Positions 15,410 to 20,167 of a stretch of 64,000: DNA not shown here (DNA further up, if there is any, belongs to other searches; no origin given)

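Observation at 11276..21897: Candidate novel system: Moco-riboswitch-led operon with lipoprotein ApbE plus S-layer-anchored multi-module sulfite-oxidase-fold proteins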

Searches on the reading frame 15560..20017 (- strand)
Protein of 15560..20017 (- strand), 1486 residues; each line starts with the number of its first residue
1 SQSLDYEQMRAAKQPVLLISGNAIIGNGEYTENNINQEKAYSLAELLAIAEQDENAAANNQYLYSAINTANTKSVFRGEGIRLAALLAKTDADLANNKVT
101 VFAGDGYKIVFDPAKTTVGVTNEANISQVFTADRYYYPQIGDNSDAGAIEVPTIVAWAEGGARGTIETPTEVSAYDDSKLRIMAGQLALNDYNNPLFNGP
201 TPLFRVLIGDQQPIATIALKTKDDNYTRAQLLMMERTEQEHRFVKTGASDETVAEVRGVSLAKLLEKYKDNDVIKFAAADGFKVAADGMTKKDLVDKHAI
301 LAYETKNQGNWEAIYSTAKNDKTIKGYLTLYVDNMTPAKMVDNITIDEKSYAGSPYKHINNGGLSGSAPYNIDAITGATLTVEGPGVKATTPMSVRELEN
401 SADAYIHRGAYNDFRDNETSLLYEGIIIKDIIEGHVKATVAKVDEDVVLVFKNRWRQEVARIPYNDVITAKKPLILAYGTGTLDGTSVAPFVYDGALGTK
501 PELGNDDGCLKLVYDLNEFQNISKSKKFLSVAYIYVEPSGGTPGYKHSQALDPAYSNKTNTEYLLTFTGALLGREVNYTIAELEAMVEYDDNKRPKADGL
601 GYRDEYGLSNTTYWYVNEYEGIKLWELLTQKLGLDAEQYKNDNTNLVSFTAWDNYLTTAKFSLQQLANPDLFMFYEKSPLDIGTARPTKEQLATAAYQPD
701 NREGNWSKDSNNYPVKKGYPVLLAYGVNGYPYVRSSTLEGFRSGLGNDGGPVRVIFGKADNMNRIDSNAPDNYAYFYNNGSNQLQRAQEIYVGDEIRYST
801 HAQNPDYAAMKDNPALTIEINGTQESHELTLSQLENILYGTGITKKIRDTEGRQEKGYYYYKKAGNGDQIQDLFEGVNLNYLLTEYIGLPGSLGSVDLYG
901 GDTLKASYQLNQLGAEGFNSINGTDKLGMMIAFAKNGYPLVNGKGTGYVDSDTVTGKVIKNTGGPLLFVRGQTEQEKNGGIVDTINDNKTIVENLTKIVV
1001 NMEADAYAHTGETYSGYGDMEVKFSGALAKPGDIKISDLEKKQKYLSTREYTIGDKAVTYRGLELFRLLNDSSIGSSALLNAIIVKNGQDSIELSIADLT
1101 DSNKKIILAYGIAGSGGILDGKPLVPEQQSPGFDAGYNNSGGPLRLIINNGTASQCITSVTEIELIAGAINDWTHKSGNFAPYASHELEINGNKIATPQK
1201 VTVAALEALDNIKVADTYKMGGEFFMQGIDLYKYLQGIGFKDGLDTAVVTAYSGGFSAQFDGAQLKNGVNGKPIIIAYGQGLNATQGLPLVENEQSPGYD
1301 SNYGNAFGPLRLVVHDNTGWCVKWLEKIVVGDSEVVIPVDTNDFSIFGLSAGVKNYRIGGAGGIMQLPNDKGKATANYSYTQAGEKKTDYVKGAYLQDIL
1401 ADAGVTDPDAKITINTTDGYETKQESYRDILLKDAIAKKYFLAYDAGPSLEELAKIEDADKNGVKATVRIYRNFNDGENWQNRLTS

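Call 14: find_homologous_proteins(query=window:15560-20017:-, max_evalue=0.00001)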
Query window:15560-20017:- (1486 aa): 168 proteins with E <= 0.00001 among 8000 candidates; the best 120 are listed.
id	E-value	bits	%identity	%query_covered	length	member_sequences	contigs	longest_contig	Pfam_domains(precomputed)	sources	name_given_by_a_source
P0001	0.0e+0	3354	100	100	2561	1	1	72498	PF00174.26,PF07494.18,PF00395.26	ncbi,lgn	-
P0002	0.0e+0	1504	52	99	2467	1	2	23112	PF00174.26,PF07494.18,PF00395.26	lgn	-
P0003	0.0e+0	1441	50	93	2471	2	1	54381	PF00174.26,PF07494.18,PF00395.26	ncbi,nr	ncbi:MAG: S-layer homology domain-containing protein [Clostridiales bacterium]|nr:S-layer homology d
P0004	0.0e+0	1427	55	86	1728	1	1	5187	PF00174.26,PF07494.18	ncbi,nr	ncbi:MAG: hypothetical protein FWG06_02355, partial [Clostridiales bacterium]|nr:hypothetical protei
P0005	0.0e+0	1402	49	100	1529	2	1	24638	PF00174.26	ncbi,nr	ncbi:MAG: hypothetical protein FWG28_06915, partial [Clostridiales bacterium]|nr:hypothetical protei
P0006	0.0e+0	1345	48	99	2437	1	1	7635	PF00174.26,PF07494.18,PF00395.26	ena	-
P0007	0.0e+0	1338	48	96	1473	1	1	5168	PF00174.26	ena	-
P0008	0.0e+0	1316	50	89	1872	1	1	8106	PF00174.26,PF07494.18,PF00395.26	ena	-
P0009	0.0e+0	1306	50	89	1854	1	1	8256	PF00174.26,PF07494.18,PF00395.26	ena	-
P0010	0.0e+0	1295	50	89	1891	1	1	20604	PF00174.26,PF07494.18,PF00395.26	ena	-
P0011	0.0e+0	1287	52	83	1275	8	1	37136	-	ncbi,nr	ncbi:MAG TPA: hypothetical protein DER60_10065, partial [Syntrophomonas sp.]|nr:hypothetical protein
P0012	0.0e+0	1285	50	90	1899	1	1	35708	PF00174.26,PF07494.18,PF00395.26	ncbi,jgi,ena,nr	ncbi:MAG: S-layer homology domain-containing protein [Oscillospiraceae bacterium]|nr:S-layer homolog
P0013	0.0e+0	1259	47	99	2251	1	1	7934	PF00174.26,PF07494.18,PF00395.26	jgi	-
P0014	0.0e+0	1234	52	66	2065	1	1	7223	PF00174.26,PF07494.18,PF00395.26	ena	-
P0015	0.0e+0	1232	49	89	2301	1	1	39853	PF00174.26,PF07494.18,PF00395.26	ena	-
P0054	6.5e-216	738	37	90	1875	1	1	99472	PF00174.26,PF07494.18,PF00395.26,PF08450.19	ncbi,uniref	ncbi:S-layer homology domain-containing protein [Proteiniborus sp.]|uniref:S-layer homology domain-c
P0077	2.7e-147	511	36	67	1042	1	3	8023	-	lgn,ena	-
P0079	4.3e-146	507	36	68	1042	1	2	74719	PF00174.26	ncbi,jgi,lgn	jgi:DMSO/TMAO reductase YedYZ molybdopterin-dependent catalytic subunit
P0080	4.4e-146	507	36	67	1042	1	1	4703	-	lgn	-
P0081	1.1e-145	505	36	67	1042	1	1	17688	PF00174.26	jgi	jgi:DMSO/TMAO reductase YedYZ molybdopterin-dependent catalytic subunit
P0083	2.6e-143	498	36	66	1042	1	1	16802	-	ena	-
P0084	3.0e-143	497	36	66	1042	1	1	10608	-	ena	-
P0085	3.7e-143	497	36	67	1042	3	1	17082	-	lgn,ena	-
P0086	4.7e-143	497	35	67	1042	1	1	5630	PF00174.26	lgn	-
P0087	6.3e-143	496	35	68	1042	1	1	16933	PF00174.26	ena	-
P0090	1.0e-142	496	35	67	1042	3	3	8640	PF00174.26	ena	-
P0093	4.0e-142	494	35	67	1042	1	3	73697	PF00174.26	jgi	-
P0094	4.6e-142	494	35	67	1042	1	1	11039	PF00174.26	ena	-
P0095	5.9e-142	493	35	67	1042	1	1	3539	PF00174.26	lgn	-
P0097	1.6e-141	492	35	68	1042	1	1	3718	-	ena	-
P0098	1.7e-141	492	35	67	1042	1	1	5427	PF00174.26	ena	-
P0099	2.1e-141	491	35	67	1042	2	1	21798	-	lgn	-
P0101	3.8e-141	490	34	67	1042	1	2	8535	PF00174.26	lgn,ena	-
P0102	5.7e-141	490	35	67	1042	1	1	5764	-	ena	-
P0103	6.8e-141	490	35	67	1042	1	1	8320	PF00174.26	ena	-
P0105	8.2e-141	489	35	67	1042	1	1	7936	-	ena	-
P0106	1.1e-140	489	35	68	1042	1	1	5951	-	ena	-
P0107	1.3e-140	489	35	67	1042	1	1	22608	-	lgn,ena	-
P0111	2.4e-139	485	35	67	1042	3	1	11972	PF00174.26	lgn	-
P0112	6.4e-139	483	35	67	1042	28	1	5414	-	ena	-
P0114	6.6e-139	483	35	67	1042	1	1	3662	-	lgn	-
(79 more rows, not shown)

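Call 16: find_encoding_contigs(protein=P0054, flank=10000, max_places=2)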
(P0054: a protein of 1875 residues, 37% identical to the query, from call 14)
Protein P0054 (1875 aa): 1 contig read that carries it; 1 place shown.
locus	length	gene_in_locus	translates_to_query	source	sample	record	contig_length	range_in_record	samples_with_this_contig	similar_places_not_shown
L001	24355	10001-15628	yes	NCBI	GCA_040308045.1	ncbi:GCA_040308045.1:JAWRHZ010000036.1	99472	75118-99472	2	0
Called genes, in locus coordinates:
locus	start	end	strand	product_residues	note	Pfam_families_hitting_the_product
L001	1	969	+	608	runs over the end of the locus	PF02730:AFOR_N, PF01314:AFOR_C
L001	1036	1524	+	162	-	PF01257:2Fe-2S_thioredx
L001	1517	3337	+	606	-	PF01257:2Fe-2S_thioredx (weak), PF01512:Complex1_51K, PF10589:NADH_4Fe-4S, PF00037:Fer4, PF12797:Fer4_2 (weak), PF12837:Fer4_6 (weak), PF12838:Fer4_7 (weak), PF14697:Fer4_21, +4 more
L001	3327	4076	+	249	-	PF00111:Fer2 (weak), PF13510:Fer2_4, PF13237:Fer4_10 (weak), PF12838:Fer4_7, PF13183:Fer4_8 (weak), PF13187:Fer4_9 (weak), PF14697:Fer4_21, PF00037:Fer4, +1 more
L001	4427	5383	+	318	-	PF01663:Phosphodiest (weak), PF01676:Metalloenzyme (weak), PF01663:Phosphodiest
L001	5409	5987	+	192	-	PF09819:ABC_cobalt (weak)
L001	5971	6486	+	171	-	PF00174:Oxidored_molyb (weak)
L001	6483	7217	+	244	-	PF13558:SbcC_Walker_B (faint), PF02463:SMC_N, PF00005:ABC_tran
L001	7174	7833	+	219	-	PF00005:ABC_tran, PF02463:SMC_N, PF13304:AAA_21 (faint)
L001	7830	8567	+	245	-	PF02361:CbiQ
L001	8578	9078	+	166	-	PF03205:MobB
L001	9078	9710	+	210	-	-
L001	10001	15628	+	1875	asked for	PF00174:Oxidored_molyb (faint), PF08450:SGL (faint), PF07494:Reg_prop (faint), PF00395:SLH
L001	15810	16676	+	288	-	PF00174:Oxidored_molyb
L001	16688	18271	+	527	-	PF04205:FMN_bind, PF00174:Oxidored_molyb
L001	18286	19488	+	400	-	PF12801:Fer4_5, PF04205:FMN_bind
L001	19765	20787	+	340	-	PF20903:SPL, PF04055:Radical_SAM (weak)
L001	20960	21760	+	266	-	-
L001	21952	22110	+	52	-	-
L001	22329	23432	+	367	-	-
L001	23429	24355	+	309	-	PF13476:AAA_23, PF13514:AAA_27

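Call 17: find_encoding_contigs(protein=P0079, flank=10000, max_places=2)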
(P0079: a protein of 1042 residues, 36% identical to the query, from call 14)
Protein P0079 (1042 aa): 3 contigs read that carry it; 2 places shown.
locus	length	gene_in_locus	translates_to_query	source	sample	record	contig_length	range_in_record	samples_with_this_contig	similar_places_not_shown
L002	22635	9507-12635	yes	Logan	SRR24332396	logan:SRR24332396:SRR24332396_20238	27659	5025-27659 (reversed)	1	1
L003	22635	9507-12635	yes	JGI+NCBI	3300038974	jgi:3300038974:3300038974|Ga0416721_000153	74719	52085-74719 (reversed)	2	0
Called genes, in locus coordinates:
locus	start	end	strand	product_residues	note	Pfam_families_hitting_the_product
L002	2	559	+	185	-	?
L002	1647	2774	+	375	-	PF06050:HGD-D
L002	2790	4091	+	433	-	PF06050:HGD-D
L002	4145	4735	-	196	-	PF00440:TetR_N (weak), PF14278:TetR_C_8 (weak)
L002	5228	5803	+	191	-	PF04542:Sigma70_r2, PF08281:Sigma70_r4_2 (weak)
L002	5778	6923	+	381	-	-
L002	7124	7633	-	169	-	PF07456:Hpre_diP_synt_I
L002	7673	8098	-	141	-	PF07009:NusG_II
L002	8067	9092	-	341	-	PF02424:ApbE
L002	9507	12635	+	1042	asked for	PF00174:Oxidored_molyb (faint)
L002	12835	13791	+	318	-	PF00174:Oxidored_molyb (faint)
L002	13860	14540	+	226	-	-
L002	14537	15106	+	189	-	-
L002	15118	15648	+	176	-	PF03266:NTPase_1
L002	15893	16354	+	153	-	PF04397:LytTR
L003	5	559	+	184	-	PF00395:SLH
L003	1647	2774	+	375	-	PF06050:HGD-D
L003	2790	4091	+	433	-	PF06050:HGD-D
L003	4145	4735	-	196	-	PF00440:TetR_N (weak), PF14278:TetR_C_8 (weak)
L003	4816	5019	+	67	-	-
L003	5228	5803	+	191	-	PF04542:Sigma70_r2, PF08281:Sigma70_r4_2 (weak)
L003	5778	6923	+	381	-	-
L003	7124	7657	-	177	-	PF07456:Hpre_diP_synt_I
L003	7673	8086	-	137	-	PF07009:NusG_II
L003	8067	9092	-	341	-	PF02424:ApbE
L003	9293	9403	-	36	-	-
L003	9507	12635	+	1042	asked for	PF00174:Oxidored_molyb (faint)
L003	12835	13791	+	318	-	PF00174:Oxidored_molyb (faint)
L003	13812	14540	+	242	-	-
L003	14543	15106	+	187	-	-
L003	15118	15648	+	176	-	PF03266:NTPase_1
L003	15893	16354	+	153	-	PF04397:LytTR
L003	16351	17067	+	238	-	PF22570:LiaF-TM (weak)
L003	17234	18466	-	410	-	PF24568:CC_PcsB, PF00877:NLPC_P60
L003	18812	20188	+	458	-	PF13638:PIN_4, PF02562:PhoH, PF13086:AAA_11 (faint), PF13604:AAA_30, PF13245:AAA_19 (weak)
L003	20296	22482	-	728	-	PF13089:PP_kinase_N, PF02503:PP_kinase, PF17941:PP_kinase_C_1, PF13091:PLDc_2 (weak), PF13090:PP_kinase_C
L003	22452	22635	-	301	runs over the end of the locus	PF14450:FtsA (faint), PF02541:Ppx-GppA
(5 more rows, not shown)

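Call 19: find_encoding_contigs(protein=P0001, flank=10000, max_places=2)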
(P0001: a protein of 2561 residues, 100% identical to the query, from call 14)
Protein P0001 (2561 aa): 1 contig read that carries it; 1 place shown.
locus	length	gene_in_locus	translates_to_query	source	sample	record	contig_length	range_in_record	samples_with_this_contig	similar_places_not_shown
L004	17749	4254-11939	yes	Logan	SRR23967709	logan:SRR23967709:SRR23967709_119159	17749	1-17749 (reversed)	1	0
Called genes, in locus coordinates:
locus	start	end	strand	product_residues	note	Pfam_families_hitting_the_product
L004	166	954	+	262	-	PF01797:Y1_Tnp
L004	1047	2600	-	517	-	PF02156:Glyco_hydro_26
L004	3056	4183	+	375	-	PF02424:ApbE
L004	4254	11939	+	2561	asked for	PF00174:Oxidored_molyb (faint), PF07494:Reg_prop (faint), PF00395:SLH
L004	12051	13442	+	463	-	PF13290:CHB_HEX_C_1, PF13287:Fn3_assoc, PF00395:SLH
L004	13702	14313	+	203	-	-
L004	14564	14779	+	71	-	-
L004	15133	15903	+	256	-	-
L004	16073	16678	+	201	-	-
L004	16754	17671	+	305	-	-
